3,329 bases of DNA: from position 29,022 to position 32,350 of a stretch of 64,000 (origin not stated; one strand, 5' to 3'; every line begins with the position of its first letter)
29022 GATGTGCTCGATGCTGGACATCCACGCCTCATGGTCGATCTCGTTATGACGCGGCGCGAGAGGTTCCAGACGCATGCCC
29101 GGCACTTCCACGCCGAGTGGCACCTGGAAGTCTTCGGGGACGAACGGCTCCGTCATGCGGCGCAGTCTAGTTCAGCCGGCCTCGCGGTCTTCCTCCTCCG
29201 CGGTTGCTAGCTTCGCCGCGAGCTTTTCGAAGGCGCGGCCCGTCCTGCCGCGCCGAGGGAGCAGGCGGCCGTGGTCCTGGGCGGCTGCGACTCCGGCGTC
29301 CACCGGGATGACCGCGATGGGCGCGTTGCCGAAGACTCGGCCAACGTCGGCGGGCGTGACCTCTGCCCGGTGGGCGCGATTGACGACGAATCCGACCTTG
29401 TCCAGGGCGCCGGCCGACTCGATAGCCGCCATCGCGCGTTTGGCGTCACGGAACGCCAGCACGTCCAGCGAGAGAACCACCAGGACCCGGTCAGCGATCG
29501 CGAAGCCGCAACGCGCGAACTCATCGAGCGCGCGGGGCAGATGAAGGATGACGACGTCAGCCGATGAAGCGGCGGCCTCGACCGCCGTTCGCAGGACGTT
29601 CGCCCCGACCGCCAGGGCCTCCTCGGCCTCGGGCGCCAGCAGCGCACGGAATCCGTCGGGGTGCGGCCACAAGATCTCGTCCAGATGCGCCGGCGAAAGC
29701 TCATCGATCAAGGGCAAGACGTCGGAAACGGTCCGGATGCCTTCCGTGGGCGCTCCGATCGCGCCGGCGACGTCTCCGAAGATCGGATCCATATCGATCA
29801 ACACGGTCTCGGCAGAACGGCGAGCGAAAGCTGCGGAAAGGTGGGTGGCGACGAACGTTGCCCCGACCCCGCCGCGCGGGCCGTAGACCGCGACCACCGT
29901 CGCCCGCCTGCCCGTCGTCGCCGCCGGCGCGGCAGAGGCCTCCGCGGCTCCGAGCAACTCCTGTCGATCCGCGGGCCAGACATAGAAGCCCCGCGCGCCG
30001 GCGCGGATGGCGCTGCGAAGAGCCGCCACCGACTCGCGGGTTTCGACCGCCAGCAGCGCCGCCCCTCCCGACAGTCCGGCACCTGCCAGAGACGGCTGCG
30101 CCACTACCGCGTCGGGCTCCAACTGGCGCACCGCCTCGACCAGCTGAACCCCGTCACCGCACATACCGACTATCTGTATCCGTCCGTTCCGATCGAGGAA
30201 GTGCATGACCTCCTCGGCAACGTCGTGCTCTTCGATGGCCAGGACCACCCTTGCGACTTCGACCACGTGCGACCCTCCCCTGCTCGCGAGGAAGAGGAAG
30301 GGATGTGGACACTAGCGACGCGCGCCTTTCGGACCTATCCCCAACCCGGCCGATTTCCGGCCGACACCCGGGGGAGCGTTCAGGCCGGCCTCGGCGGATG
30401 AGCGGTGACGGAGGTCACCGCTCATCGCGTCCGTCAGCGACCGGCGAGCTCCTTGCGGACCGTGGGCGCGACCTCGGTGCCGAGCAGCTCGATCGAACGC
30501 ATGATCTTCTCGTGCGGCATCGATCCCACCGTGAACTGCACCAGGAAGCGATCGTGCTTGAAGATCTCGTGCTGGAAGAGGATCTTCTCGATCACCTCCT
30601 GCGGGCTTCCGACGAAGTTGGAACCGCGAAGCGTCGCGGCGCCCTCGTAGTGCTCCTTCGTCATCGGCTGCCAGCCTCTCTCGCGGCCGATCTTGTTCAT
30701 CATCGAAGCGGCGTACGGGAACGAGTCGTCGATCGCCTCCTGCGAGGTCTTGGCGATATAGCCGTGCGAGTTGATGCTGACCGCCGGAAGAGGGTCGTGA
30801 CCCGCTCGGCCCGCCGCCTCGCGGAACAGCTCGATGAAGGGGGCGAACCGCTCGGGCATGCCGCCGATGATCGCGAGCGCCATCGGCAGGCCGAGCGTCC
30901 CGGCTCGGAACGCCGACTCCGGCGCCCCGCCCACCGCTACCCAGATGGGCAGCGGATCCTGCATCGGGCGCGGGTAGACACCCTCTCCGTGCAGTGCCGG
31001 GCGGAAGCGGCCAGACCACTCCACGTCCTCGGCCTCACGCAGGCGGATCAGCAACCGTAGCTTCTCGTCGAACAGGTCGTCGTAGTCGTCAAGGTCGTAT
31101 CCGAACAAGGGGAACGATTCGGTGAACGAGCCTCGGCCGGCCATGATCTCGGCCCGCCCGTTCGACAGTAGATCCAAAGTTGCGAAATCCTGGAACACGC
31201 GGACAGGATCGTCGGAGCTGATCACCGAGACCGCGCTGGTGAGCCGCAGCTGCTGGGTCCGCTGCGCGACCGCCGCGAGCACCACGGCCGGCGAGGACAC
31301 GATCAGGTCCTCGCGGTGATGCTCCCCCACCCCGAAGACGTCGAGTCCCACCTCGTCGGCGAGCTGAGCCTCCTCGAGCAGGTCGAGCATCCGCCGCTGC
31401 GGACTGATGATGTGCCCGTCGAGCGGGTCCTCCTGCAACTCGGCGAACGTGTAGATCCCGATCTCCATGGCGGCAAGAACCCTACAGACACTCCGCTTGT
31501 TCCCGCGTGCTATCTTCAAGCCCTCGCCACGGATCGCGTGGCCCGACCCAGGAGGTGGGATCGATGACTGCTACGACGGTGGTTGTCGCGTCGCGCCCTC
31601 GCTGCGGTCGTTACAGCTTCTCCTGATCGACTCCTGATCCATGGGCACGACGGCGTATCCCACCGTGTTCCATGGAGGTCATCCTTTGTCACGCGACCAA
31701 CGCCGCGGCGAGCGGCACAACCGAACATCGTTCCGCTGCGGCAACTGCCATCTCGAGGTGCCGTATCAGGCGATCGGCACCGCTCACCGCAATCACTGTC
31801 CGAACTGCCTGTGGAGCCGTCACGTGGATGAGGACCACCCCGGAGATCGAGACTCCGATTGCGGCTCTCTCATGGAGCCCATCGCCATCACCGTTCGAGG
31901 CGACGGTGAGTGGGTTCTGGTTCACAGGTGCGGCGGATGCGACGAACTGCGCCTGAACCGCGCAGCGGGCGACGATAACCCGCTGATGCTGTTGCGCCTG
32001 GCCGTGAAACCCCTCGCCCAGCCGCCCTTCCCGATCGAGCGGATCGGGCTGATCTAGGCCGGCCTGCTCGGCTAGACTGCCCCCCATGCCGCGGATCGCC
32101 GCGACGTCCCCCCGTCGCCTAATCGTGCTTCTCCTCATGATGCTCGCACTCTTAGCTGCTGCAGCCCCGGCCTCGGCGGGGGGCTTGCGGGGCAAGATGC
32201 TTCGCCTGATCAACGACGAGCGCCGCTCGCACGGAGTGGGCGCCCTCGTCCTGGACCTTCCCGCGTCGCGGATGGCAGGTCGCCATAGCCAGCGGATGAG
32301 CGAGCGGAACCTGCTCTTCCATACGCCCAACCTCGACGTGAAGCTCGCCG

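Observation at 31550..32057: Leader-peptide translational attenuator in front of an RNHCP-domain gene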

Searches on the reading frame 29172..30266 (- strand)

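Call 82: search_protein_families(library=pfam, proteins=[window:29172-30266:-], max_evalue=0.001)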
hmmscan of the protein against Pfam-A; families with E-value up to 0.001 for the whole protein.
window:29172-30266:- (364 aa): 3 families
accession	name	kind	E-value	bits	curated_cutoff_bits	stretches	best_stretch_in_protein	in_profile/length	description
PF13614.12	AAA_31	-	4.7e-09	36.9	27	1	123-162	2-41/177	AAA domain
PF01656.29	CbiA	-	2.2e-08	34.6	25.4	1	125-334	1-123/125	CobQ/CobB/MinD/ParA nucleotide binding domain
PF10609.15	ParA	-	0.00028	20.9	27.1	0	123-164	4-44/246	NUBPL iron-transfer P-loop NTPase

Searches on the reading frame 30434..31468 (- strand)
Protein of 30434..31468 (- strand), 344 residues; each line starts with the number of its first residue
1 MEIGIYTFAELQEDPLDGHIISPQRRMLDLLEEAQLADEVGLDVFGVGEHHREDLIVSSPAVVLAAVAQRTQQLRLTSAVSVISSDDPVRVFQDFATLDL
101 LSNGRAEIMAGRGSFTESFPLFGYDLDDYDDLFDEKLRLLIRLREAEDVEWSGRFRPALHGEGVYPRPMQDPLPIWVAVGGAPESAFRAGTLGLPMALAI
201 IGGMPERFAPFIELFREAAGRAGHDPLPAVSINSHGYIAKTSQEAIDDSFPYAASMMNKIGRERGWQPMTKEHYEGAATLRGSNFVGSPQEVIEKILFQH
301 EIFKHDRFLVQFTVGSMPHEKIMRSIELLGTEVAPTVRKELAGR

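Call 3: search_protein_families(library=pfam, proteins=[window:30434-31468:-], max_evalue=0.01)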
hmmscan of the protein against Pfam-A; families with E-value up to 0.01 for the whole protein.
window:30434-31468:- (344 aa): 1 family
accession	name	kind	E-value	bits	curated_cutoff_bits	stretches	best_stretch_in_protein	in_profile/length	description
PF00296.26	Bac_luciferase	-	5.2e-55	187.5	27.9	1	1-297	1-305/314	Luciferase-like monooxygenase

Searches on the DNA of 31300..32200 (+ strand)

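Call 5: search_rna_families(source=window, start=31300, end=32200, threshold=evalue, max_evalue=10)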
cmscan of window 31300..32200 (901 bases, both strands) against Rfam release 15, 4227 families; matches with E-value up to 10: 3.
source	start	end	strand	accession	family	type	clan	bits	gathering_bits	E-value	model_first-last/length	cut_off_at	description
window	31693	31718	+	RF01336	CRISPR-DR23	Gene; CRISPR;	-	15.3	45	9.1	1-36/36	no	CRISPR RNA direct repeat element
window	32161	32188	+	RF00502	TCV_Pr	Cis-reg;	-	14.8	40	9.5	1-34/34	no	Turnip crinkle virus (TCV) core promoter hairpin (Pr)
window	31889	31912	+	RF02886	npcTB_6715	Gene; sRNA;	-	11.5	72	2.9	1-212/212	no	Mycobacterium sRNA 6715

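Call 86: search_rna_families(sources=[L013, L017, L058, L118, L099, L128, L136, L095, L044, L085], threshold=gathering)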
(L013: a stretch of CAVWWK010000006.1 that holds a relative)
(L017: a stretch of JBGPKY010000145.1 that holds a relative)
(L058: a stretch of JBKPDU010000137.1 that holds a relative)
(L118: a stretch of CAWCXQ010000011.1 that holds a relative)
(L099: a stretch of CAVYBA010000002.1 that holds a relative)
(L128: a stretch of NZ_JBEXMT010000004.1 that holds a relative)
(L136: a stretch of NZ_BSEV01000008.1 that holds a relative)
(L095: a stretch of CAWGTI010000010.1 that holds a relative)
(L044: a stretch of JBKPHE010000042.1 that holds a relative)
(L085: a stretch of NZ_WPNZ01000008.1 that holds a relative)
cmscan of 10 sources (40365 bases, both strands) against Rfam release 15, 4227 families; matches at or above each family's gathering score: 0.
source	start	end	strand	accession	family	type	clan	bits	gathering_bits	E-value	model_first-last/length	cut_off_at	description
